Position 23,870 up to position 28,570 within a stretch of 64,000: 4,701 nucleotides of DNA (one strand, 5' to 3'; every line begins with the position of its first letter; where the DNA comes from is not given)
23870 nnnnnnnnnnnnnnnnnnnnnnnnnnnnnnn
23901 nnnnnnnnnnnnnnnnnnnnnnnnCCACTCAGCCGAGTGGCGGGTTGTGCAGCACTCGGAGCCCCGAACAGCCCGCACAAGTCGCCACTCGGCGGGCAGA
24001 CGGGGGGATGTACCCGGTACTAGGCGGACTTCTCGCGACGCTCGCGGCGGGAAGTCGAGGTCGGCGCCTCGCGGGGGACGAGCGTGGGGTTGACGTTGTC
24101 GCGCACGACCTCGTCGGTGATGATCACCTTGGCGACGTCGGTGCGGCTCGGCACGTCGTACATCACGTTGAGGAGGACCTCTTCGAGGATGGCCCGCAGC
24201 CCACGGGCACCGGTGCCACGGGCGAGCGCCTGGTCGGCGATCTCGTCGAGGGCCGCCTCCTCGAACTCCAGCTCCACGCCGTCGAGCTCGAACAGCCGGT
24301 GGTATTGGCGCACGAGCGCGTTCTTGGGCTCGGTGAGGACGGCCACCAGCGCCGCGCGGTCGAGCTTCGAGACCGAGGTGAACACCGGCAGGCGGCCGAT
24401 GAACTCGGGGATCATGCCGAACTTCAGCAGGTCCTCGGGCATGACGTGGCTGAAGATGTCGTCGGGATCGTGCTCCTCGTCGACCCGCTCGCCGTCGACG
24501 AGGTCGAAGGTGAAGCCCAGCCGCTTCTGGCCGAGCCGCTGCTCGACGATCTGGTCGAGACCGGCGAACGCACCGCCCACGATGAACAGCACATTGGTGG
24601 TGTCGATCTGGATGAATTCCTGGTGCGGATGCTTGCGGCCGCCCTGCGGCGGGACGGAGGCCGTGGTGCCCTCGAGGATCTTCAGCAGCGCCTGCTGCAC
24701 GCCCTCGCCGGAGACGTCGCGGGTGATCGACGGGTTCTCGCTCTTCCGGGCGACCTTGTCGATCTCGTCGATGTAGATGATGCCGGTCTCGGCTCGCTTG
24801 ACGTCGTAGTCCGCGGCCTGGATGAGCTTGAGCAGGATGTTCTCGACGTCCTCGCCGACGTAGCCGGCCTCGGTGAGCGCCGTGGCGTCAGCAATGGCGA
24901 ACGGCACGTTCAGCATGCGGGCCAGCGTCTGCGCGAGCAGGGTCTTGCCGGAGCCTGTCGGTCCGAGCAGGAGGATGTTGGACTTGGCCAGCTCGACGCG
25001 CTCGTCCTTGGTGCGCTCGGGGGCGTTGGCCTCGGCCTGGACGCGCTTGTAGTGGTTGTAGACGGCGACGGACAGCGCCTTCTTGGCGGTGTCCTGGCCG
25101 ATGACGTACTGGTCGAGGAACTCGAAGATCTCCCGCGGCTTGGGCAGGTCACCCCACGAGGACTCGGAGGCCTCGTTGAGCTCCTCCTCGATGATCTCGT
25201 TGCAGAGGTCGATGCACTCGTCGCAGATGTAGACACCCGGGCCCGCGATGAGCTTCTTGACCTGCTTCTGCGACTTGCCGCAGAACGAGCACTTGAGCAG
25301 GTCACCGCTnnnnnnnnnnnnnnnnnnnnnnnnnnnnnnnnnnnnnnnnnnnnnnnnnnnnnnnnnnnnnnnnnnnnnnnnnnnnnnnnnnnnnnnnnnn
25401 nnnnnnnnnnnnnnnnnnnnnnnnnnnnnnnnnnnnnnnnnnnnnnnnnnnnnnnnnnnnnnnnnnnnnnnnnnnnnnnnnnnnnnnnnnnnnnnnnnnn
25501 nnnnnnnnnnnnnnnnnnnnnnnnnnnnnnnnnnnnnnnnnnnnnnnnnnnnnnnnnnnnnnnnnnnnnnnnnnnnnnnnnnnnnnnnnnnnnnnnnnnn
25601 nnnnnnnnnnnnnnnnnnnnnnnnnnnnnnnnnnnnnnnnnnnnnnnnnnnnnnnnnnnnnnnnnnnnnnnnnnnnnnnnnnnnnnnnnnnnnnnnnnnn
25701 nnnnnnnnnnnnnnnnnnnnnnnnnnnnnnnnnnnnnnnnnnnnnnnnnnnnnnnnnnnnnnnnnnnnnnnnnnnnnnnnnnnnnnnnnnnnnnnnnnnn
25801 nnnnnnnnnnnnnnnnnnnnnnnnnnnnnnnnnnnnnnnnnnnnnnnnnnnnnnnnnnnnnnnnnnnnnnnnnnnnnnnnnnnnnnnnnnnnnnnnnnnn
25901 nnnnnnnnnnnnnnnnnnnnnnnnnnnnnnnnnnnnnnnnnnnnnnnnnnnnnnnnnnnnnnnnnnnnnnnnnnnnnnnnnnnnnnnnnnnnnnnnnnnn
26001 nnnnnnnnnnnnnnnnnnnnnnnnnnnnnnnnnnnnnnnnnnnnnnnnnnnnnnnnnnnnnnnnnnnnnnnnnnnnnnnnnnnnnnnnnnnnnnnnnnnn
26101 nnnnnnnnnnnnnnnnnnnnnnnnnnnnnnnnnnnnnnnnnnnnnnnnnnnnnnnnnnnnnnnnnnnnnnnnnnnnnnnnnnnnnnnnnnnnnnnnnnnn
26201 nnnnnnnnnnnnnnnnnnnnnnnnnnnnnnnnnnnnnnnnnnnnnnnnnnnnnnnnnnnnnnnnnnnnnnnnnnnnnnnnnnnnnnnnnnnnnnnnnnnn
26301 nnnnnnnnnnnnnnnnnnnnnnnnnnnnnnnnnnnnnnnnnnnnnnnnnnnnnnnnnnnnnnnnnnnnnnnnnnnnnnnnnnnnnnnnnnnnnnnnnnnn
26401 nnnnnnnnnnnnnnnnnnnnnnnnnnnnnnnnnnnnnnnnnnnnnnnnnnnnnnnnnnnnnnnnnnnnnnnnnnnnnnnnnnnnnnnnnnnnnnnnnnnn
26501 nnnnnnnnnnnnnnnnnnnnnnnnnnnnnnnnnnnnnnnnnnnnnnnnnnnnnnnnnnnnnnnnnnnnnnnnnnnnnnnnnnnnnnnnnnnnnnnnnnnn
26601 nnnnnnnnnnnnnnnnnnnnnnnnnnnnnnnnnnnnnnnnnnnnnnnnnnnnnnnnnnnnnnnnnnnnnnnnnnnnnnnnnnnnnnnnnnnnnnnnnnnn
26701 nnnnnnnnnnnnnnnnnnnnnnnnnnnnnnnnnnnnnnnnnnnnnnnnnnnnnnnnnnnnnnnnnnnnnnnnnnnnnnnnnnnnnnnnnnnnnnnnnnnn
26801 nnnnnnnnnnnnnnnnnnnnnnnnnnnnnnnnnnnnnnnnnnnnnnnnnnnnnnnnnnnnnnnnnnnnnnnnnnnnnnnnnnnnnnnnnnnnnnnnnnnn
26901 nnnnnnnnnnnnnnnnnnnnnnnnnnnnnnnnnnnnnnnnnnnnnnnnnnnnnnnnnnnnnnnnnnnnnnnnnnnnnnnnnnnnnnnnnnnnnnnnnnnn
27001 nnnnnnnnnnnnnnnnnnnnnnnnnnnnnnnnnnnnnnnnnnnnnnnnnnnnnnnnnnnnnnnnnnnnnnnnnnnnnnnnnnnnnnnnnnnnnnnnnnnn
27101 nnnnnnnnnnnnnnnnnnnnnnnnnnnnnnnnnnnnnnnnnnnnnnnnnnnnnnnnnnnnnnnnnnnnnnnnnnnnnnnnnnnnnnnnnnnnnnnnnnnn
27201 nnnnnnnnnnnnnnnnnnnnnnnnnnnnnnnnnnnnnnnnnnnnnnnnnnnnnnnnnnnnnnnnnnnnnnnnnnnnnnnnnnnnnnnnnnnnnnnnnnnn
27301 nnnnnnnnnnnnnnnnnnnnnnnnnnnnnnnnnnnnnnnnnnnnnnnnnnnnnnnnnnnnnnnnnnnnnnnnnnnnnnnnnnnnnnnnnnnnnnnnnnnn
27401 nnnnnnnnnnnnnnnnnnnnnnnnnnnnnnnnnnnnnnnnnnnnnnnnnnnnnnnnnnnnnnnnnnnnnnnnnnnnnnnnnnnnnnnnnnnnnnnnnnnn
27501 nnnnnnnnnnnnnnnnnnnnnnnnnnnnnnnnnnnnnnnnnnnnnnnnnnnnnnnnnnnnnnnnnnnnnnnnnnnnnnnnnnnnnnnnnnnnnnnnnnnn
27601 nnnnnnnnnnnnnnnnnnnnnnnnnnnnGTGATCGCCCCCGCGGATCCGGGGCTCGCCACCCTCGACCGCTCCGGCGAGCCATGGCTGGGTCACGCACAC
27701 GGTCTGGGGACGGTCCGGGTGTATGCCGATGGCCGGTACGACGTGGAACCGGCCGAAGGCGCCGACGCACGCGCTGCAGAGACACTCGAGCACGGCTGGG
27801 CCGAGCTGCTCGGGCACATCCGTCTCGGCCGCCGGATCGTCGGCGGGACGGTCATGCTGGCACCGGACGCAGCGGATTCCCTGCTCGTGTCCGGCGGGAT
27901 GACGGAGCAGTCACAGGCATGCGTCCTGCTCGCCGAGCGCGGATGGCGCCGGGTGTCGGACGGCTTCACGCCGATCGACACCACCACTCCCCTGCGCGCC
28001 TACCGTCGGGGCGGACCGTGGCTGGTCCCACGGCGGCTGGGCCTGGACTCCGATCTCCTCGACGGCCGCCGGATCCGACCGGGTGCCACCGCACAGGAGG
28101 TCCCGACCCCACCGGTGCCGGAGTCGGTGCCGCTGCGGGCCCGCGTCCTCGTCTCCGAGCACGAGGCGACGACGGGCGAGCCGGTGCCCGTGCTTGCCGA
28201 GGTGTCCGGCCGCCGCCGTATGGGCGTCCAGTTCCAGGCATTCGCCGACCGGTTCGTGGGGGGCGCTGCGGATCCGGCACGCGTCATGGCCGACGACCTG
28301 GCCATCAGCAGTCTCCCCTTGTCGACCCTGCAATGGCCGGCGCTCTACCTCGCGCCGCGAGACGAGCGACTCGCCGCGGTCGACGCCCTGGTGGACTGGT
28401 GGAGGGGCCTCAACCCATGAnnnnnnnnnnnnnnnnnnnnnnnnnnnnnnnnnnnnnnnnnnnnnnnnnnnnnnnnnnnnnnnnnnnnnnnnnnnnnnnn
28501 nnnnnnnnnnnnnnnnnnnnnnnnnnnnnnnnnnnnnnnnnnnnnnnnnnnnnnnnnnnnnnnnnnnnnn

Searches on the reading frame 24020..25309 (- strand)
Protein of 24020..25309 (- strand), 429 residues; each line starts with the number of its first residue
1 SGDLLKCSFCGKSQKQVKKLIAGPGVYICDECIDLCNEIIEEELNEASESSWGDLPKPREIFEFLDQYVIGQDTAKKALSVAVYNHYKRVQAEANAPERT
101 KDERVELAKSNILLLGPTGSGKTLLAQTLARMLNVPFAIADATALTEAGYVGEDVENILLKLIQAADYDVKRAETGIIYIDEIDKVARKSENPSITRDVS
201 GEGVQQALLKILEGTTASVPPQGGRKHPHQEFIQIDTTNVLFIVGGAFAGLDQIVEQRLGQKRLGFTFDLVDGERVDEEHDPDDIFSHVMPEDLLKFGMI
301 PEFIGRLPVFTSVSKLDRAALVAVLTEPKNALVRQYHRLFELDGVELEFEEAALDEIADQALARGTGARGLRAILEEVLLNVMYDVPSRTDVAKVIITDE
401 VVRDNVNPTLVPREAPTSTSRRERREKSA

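Call 71: search_protein_families(library=pfam, proteins=[window:24020-25309:-], max_evalue=0.01)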
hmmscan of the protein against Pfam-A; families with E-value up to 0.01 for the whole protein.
window:24020-25309:- (429 aa): 18 families
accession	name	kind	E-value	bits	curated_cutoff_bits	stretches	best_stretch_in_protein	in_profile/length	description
PF07724.20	AAA_2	-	7.2e-35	120.9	27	1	109-309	3-165/166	AAA domain (Cdc48 subfamily)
PF06689.19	zf-C4_ClpX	-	9.8e-21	73.8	27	1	6-42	2-39/39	ClpX C4-type zinc finger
PF00004.35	AAA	-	2.3e-17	64.1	21.2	1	112-240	1-110/131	ATPase family associated with various cellular activities (AAA)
PF10431.15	ClpB_D2-small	-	1.4e-11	44.7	21.9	1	316-393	1-74/81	C-terminal, D2-small domain, of ClpB protein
PF07728.20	AAA_5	-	2e-07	31.5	22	1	111-188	1-80/139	AAA domain (dynein-related subfamily)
PF01078.27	Mg_chelatase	-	8.6e-06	25.7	20.3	1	110-134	23-47/207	Magnesium chelatase, subunit ChlI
PF13401.12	AAA_22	-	2.2e-05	25.2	27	1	109-186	5-96/130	AAA domain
PF05496.18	RuvB_N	-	2.4e-05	24.6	27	1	108-191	32-101/159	Holliday junction DNA helicase RuvB P-loop domain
PF00493.29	MCM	-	0.00036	20.2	23.3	1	61-190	18-137/224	MCM P-loop domain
PF00158.32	Sigma54_activat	-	0.00048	20.3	20.2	0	102-131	15-44/168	Sigma-54 interaction domain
PF13238.12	AAA_18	-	0.00069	20.5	29.4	1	112-191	1-64/128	AAA domain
PF13173.12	AAA_14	-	0.0019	18.6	27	1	111-187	4-75/129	AAA domain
PF13191.12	AAA_16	-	0.004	18.1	32.6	0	110-136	25-51/167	AAA ATPase domain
PF12775.13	AAA_7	-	0.0048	16.9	25.8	1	109-184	33-110/181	P-loop containing dynein motor region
PF14532.12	Sigma54_activ_2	-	0.0055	17.4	25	0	104-188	16-83/138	Sigma-54 interaction domain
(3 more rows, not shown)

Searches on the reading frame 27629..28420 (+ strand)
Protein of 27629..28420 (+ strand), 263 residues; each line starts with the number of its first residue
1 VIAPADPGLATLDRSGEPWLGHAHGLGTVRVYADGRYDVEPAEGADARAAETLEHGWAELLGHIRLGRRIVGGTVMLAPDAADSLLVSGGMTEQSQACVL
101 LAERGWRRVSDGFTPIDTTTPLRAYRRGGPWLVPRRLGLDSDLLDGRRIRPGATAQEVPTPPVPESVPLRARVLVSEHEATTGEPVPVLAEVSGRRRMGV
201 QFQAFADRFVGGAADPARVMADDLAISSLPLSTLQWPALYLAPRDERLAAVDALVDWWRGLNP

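Call 10: search_protein_families(library=ncbifam, proteins=[window:27629-28420:+], max_evalue=0.01)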
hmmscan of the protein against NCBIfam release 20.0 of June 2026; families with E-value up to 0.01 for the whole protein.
window:27629-28420:+ (263 aa): 0 families

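Call 71: search_protein_families(library=pfam, proteins=[window:27629-28420:+], max_evalue=0.01)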
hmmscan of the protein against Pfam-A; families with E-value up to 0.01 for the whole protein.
window:27629-28420:+ (263 aa): 0 families
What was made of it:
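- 27629..28420 (+): HprK-like paralogue without a P-loop (a pseudokinase). It is conserved in five loci. It has no Pfam or NCBIfam hit (calls 10, 71).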
